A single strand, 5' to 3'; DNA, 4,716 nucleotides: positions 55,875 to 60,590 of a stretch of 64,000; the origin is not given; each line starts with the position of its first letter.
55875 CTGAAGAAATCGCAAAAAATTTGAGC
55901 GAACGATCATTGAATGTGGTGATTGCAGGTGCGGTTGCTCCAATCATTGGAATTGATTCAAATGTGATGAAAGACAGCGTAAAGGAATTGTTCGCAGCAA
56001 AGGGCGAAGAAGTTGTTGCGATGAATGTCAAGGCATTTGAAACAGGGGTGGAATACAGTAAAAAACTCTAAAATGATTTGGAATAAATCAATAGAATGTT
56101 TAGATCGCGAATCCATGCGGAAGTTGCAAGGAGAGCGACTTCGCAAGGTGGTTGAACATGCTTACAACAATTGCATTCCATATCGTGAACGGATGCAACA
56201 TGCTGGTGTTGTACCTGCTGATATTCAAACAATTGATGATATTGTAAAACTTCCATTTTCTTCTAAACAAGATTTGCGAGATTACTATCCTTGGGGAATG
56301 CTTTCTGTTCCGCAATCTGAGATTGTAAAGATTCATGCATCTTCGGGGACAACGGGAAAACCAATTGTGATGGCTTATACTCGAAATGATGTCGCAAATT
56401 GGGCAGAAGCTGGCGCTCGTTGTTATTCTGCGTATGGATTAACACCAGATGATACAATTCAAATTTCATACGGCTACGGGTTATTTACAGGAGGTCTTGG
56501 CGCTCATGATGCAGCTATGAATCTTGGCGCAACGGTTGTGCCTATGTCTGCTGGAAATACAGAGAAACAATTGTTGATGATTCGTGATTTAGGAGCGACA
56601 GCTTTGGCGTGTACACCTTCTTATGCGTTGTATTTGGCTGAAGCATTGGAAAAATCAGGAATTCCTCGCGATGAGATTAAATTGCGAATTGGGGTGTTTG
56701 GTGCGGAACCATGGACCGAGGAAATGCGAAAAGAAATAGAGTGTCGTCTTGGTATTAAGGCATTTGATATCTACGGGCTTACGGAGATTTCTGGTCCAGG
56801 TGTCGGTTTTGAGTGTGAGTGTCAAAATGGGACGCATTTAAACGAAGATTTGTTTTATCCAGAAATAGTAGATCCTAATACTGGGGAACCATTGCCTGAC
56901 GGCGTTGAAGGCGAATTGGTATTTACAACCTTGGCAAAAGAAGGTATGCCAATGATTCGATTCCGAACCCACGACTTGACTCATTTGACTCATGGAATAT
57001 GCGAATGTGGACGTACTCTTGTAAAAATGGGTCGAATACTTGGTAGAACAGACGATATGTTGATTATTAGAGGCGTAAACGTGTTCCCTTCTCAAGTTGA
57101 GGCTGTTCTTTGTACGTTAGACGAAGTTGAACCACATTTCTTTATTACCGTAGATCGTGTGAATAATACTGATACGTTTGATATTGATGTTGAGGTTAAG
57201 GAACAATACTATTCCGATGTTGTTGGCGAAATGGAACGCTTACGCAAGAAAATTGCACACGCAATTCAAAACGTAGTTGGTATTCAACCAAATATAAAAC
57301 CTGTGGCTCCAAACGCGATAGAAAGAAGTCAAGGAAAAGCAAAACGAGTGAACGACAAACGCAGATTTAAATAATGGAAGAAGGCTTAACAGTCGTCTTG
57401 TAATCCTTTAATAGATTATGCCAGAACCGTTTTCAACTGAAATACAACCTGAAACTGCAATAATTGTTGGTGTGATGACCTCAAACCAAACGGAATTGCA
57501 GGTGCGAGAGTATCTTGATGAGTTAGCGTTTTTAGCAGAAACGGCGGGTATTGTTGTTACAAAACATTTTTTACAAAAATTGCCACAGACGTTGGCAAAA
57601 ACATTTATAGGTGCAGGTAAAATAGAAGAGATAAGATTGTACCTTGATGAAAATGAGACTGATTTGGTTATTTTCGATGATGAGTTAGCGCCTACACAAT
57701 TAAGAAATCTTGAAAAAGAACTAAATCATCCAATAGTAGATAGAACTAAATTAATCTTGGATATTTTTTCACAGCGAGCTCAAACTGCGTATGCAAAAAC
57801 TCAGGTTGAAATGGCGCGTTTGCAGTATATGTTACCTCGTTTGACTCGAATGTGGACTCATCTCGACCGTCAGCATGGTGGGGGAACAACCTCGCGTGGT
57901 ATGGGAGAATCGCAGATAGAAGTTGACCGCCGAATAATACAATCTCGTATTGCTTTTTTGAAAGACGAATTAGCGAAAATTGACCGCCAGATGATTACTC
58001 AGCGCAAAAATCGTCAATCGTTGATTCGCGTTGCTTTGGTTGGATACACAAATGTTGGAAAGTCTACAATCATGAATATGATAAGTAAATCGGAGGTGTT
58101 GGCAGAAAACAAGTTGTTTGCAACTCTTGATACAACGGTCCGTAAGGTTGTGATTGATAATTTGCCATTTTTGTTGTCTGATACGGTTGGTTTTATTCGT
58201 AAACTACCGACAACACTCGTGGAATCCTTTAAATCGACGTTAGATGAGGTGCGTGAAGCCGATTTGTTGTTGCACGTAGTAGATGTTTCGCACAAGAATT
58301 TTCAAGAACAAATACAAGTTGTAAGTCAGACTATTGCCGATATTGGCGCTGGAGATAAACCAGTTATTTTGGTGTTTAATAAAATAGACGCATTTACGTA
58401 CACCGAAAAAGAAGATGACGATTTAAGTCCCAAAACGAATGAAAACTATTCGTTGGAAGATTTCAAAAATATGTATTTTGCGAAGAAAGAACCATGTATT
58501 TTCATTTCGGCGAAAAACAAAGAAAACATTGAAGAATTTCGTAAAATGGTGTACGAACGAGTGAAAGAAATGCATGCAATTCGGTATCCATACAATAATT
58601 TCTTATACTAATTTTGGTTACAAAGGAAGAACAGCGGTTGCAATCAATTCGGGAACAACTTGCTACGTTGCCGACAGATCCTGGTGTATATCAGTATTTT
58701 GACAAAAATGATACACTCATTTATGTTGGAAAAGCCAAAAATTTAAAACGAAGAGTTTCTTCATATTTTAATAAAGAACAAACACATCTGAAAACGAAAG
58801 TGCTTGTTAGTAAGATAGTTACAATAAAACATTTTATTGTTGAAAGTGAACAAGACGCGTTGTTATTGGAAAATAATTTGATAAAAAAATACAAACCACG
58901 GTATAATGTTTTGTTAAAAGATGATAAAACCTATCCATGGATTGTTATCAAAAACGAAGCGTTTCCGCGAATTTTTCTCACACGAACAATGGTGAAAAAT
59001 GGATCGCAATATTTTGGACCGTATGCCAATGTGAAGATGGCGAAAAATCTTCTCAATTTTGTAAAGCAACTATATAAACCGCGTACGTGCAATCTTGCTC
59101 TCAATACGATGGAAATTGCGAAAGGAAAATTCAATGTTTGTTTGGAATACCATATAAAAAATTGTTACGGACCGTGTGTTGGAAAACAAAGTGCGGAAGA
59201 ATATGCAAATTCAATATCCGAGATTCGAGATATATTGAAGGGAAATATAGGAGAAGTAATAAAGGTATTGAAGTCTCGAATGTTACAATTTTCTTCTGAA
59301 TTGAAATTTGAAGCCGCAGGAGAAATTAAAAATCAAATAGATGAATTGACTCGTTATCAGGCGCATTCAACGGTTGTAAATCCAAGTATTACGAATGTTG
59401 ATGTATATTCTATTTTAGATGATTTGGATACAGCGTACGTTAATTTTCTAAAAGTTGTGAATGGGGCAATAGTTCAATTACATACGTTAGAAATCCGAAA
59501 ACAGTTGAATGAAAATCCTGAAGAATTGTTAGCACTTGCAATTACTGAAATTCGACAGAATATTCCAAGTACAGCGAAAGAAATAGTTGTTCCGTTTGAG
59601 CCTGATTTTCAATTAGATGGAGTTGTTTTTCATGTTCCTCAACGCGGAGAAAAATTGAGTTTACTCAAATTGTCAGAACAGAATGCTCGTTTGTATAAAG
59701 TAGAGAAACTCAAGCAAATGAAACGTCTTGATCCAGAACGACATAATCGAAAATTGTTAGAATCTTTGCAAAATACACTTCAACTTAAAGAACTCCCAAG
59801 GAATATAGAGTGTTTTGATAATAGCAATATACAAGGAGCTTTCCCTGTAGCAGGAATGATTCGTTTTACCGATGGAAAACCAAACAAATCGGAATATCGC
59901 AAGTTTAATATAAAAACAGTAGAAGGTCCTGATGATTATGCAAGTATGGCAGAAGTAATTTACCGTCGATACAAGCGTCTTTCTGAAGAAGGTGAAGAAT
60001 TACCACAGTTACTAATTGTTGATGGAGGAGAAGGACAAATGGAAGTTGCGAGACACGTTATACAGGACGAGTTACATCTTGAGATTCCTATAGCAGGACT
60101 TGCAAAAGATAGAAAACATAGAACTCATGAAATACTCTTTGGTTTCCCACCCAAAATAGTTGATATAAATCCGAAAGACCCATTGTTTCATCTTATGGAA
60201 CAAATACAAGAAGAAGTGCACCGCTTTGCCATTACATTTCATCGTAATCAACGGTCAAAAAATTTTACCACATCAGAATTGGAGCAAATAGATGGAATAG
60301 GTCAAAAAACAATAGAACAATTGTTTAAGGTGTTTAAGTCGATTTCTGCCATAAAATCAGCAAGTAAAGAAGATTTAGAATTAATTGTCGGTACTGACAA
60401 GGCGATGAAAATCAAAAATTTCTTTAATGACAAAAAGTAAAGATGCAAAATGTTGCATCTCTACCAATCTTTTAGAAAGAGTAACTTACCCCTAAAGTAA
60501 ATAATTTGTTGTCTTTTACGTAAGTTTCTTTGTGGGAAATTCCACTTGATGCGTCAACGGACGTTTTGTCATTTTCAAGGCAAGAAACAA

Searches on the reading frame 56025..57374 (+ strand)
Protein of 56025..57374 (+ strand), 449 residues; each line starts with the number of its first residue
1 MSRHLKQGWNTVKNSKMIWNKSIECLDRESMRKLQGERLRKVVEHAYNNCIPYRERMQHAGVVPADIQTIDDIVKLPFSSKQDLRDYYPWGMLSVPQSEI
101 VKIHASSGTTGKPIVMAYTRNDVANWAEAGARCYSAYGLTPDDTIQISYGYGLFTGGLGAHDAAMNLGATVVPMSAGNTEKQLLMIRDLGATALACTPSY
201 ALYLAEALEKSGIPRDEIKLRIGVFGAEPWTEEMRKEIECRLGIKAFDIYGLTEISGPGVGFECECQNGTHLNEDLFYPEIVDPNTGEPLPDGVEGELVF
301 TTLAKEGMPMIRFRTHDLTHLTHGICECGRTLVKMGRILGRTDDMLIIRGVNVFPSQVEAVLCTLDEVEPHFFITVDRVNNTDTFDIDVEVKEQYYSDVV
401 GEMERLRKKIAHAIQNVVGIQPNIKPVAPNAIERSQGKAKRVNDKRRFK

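Call 66: search_protein_families(library=ncbifam, proteins=[window:56025-57374:+], max_evalue=0.001)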
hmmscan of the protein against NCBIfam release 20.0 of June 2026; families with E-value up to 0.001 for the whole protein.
window:56025-57374:+ (449 aa): 39 families (the best 25 are shown)
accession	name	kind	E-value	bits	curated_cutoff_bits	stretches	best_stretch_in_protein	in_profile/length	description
NF041878.1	paak_haloarch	equivalog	3.6e-162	539.8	700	1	21-446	3-427/427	phenylacetate--CoA ligase PaaK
TIGR02155.1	PA_CoA_ligase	equivalog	2.1e-161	537.2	646.3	1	25-446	2-422/422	phenylacetate--CoA ligase PaaK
NF053551.1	FlxY_rubin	equivalog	2.8e-60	204.2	520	1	27-438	5-411/424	flexirubin biosynthesis putative acyl-CoA ligase FlxY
NF045666.1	DVU1553_fam_AMP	equivalog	1.4e-57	195.2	300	1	23-341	15-330/331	DVU_1553 family AMP-dependent CoA ligase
NF041217.1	BagE_FevW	exception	8.4e-45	153.5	800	1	29-392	11-359/424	bagremycin/ferroverdin synthetase BagE/FevW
TIGR03335.1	F390_ftsA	equivalog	2.5e-40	138.5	458.7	1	19-360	2-347/445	coenzyme F390 synthetase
NF004837.0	PRK06187.1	subfamily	1.6e-15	56.4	476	1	98-258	170-326/531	long-chain-fatty-acid--CoA ligase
NF005801.1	PRK07656.1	equivalog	1.4e-11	43.7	657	2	95-258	161-320/500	FadD3 family acyl-CoA ligase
TIGR01733.1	AA-adenyl-dom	subfamily_domain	5.3e-11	42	317.4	1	98-300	120-324/409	amino acid adenylation domain-containing protein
NF005850.0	PRK07768.1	subfamily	2.8e-09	35.8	572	1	338-448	432-543/545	long-chain-fatty-acid--CoA ligase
TIGR02262.1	benz_CoA_lig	subfamily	1.6e-08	33.8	375.25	1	105-368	168-432/508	benzoate-CoA ligase family protein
NF009233.0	PRK12583.1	subfamily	4.4e-08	32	832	1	97-369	200-477/558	fatty acid CoA ligase family protein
NF006181.0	PRK08314.1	subfamily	7.2e-08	31.1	705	1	30-301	135-404/563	long-chain-fatty-acid--CoA ligase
NF005797.0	PRK07638.1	equivalog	7.8e-08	31.2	518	1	338-376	379-417/487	acyl-CoA synthetase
NF004282.0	PRK05691.1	subfamily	9.7e-08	28.4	4090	1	89-255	2325-2486/4334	non-ribosomal peptide synthase/polyketide synthase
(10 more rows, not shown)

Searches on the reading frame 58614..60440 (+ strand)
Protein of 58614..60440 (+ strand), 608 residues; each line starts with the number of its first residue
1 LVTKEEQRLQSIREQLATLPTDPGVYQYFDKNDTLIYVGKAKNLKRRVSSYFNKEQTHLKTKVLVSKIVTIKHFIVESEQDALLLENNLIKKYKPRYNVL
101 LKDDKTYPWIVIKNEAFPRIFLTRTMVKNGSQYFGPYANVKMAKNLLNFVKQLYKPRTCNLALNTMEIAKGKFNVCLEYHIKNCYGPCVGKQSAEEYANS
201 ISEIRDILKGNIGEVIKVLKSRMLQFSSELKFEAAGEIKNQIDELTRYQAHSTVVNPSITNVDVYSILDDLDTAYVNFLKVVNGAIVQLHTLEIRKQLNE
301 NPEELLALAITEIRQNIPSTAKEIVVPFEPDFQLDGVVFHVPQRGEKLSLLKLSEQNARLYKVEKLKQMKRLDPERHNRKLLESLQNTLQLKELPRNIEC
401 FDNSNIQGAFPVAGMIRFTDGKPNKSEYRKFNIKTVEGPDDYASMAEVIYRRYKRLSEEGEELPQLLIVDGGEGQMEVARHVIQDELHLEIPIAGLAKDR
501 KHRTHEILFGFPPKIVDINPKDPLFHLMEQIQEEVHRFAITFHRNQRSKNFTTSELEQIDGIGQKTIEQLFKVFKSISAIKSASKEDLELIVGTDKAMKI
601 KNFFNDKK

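Call 34: search_protein_families(library=ncbifam, proteins=[window:58614-60440:+], max_evalue=0.00001)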
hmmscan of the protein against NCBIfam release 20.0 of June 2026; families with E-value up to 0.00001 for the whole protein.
window:58614-60440:+ (608 aa): 15 families
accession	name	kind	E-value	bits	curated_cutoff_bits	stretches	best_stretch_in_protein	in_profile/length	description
TIGR00194.1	uvrC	equivalog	4.9e-158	527.4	285.45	1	14-586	3-573/574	excinuclease ABC subunit UvrC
NF011263.0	PRK14669.1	equivalog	5.6e-133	444.7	1108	1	12-606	3-604/624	excinuclease ABC subunit C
NF001824.0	PRK00558.1-5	equivalog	1.9e-118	396.6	451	1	11-602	6-642/652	excinuclease ABC subunit UvrC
NF011261.0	PRK14667.1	equivalog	7.2e-107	358.2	818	1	10-602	4-563/567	excinuclease ABC subunit C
NF011266.0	PRK14672.1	equivalog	1.1e-92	311.5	1504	2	7-256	6-246/691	excinuclease ABC subunit C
NF011260.0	PRK14666.1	equivalog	1.7e-86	291.5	649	2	14-331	4-318/698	excinuclease ABC subunit C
NF011262.0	PRK14668.1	equivalog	2.5e-86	290.3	544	1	11-596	5-569/577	excinuclease ABC subunit C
NF011264.0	PRK14670.1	equivalog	5.9e-85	285.7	1021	2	7-288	3-274/602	excinuclease ABC subunit C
NF005906.0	PRK07883.1-4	equivalog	3.5e-59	200.6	495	1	3-300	195-489/563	DEDD exonuclease domain-containing protein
NF005907.0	PRK07883.1-5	equivalog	6e-44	150.4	454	1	10-245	217-451/584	DEDD exonuclease domain-containing protein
NF005905.0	PRK07883.1-3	equivalog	3.5e-35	121.7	508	1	10-248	214-446/581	DEDD exonuclease domain-containing protein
NF005904.0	PRK07883.1-2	equivalog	4.4e-26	91.3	969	1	13-248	223-455/584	DEDD exonuclease domain-containing protein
NF005903.0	PRK07883.1-1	equivalog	3.3e-22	78.7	1038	1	13-242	239-461/642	DEDD exonuclease domain-containing protein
NF007833.0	PRK10545.1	equivalog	1.7e-20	73.4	367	1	11-201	23-206/289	excinuclease Cho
NF040956.1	Arch_Xpf_endonucase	equivalog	7.6e-06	25.6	300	0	524-596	124-200/222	3'-flap repair endonuclease Xpf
